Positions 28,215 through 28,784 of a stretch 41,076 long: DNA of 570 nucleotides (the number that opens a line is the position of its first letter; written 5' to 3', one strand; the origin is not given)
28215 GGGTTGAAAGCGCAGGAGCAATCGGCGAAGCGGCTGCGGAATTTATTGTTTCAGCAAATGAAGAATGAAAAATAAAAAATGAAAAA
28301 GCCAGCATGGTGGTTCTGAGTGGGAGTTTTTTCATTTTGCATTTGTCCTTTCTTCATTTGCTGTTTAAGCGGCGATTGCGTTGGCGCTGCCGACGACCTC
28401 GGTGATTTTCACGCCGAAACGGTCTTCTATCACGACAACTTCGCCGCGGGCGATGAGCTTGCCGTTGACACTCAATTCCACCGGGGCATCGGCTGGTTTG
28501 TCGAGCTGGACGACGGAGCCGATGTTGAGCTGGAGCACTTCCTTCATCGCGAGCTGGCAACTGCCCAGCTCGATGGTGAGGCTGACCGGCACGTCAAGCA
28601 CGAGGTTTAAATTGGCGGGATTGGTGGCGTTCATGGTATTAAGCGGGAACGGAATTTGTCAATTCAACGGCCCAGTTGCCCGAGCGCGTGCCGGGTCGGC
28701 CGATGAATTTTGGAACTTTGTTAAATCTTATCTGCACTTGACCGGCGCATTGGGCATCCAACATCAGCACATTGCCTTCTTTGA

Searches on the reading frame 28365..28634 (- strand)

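Call 7: search_protein_families(library=pfam, proteins=[window:28365-28634:-], max_evalue=0.001)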
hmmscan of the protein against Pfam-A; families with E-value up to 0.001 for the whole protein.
window:28365-28634:- (89 aa): 1 family
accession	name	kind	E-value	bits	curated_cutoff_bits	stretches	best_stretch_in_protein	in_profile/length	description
PF01052.25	FliMN_C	-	5.6e-25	87.5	23.8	1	11-81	2-72/73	Type III flagellar switch regulator (C-ring) FliN C-term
